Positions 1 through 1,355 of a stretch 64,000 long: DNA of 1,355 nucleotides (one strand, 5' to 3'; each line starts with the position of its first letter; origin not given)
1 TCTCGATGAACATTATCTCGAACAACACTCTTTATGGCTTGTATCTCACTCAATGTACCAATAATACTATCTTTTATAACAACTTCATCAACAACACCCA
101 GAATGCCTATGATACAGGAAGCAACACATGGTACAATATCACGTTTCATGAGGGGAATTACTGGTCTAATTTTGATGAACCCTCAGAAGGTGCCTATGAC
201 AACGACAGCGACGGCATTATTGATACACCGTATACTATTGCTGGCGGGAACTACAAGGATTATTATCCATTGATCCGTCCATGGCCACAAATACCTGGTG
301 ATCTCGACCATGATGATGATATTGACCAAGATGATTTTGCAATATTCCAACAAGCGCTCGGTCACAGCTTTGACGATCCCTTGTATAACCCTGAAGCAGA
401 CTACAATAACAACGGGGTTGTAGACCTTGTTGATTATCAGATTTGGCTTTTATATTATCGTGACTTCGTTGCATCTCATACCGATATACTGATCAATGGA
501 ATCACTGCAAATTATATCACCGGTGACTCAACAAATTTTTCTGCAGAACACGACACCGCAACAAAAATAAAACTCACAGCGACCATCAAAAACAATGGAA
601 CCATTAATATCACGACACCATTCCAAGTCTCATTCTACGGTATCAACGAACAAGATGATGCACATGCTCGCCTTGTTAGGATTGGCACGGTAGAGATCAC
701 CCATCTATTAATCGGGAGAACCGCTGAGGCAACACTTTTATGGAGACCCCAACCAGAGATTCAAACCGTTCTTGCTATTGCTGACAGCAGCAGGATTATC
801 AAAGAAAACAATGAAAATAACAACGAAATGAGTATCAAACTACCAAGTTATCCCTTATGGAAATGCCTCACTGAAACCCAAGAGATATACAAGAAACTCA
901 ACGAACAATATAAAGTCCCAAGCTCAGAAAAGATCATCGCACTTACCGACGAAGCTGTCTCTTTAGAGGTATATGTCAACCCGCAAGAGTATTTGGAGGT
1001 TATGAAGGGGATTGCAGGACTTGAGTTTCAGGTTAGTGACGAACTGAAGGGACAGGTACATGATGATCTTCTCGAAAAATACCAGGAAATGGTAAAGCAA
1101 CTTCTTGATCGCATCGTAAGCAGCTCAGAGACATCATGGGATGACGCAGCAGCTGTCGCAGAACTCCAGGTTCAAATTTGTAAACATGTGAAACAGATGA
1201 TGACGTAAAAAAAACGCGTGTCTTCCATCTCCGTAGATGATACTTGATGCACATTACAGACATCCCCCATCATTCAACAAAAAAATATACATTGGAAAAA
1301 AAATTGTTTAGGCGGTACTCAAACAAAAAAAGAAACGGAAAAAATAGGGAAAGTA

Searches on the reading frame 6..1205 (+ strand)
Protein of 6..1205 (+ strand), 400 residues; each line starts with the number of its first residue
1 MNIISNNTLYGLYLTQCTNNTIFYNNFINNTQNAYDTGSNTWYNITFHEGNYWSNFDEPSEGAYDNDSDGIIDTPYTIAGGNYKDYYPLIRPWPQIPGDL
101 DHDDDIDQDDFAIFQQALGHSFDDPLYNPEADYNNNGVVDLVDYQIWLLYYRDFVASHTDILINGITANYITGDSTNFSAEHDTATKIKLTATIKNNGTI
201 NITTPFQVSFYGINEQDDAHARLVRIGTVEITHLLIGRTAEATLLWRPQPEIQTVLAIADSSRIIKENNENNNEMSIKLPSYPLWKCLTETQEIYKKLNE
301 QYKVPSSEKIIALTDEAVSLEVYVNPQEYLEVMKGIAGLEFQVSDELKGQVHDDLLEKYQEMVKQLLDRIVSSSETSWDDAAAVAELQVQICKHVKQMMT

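Call 17: search_protein_families(library=pfam, proteins=[window:6-1205:+])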
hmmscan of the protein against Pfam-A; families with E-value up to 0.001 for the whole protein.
window:6-1205:+ (400 aa): 2 families
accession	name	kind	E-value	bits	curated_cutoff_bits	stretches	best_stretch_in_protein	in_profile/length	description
PF07705.17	CARDB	-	1.8e-10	41.3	22.7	1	181-276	14-100/101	CARDB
PF05048.19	NosD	-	7.4e-07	29.3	23.6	1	2-57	144-211/212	Periplasmic copper-binding protein (NosD)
